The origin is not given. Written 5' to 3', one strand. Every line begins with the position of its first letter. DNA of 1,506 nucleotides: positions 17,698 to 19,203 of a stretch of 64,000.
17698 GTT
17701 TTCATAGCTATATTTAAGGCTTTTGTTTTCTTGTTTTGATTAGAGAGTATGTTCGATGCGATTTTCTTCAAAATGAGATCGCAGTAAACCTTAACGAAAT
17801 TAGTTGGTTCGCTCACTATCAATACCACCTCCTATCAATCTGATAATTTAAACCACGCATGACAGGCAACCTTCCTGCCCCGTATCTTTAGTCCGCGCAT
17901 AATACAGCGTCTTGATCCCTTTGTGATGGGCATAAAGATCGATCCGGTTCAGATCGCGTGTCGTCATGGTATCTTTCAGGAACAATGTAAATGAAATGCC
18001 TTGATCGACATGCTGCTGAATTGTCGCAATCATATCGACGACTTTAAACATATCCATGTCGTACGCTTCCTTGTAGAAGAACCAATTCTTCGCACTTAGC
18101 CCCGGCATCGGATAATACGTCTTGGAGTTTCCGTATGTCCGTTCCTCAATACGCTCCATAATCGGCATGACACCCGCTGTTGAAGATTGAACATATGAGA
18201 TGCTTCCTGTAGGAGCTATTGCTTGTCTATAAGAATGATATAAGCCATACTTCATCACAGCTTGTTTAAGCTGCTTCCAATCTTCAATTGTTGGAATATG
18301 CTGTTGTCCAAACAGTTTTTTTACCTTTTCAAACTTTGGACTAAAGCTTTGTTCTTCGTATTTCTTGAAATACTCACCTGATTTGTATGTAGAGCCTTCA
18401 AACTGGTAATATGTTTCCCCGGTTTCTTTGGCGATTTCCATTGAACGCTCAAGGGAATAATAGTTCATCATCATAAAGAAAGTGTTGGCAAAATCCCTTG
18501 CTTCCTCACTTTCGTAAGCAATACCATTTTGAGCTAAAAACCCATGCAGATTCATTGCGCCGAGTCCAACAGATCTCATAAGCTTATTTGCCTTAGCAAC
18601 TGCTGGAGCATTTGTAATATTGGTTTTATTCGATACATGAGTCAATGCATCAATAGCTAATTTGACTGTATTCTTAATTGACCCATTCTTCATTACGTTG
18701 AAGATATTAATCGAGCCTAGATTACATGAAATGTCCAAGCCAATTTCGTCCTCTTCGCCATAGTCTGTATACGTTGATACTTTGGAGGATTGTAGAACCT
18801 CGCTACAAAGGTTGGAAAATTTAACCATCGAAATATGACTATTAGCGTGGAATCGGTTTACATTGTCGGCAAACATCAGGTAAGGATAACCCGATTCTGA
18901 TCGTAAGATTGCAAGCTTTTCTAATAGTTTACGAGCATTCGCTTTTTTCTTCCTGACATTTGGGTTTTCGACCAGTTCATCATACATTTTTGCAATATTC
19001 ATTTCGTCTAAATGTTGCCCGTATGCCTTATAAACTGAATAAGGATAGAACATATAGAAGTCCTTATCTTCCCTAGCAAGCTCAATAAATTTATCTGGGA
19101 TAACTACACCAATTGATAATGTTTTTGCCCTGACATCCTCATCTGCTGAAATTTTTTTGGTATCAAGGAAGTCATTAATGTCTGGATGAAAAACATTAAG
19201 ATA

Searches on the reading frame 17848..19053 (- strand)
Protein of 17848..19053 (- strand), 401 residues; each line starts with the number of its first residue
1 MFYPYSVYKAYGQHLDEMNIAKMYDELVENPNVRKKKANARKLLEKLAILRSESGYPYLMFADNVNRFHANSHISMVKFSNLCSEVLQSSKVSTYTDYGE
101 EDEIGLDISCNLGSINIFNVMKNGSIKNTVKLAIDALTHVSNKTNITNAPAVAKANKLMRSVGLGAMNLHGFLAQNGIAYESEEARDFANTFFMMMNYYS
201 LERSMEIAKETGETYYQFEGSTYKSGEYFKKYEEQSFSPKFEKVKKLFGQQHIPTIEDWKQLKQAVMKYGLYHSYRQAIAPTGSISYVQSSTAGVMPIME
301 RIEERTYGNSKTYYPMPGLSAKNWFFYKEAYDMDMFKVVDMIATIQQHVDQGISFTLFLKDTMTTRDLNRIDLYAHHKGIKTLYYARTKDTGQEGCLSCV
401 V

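Call 49: search_protein_families(library=phrogs, proteins=[window:17848-19053:-], max_evalue=0.00001)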
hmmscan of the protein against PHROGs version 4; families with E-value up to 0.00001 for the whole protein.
window:17848-19053:- (401 aa): 8 families
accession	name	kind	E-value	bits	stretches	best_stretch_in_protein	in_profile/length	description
phrog_84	-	DNA, RNA and nucleotide metabolism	1.2e-129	435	1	1-399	410-794/975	ribonucleoside-diphosphate reductase large subunit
phrog_3844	-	moron, auxiliary metabolic gene and host takeover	1.8e-89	301.7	1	14-401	69-451/451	NrdA-like aerobic NDP reductase large subunit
phrog_10616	-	DNA, RNA and nucleotide metabolism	2.2e-21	77.1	1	312-393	1-99/111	ribonucleotide reductase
phrog_3987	-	DNA, RNA and nucleotide metabolism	1.3e-20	74.4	1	2-116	353-461/467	ribonucleotide reductase large subunit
phrog_30939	-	DNA, RNA and nucleotide metabolism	4.9e-13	48.8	1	319-386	891-958/977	ribonucleotide reductase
phrog_22953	-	DNA, RNA and nucleotide metabolism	4.2e-12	47.5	1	8-83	108-201/201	ribonucleotide reductase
phrog_33412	-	unknown function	9.5e-08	32.9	1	326-399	59-133/140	-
phrog_36555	-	DNA, RNA and nucleotide metabolism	1.4e-06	29.2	1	259-394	3-144/172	ribonucleotide reductase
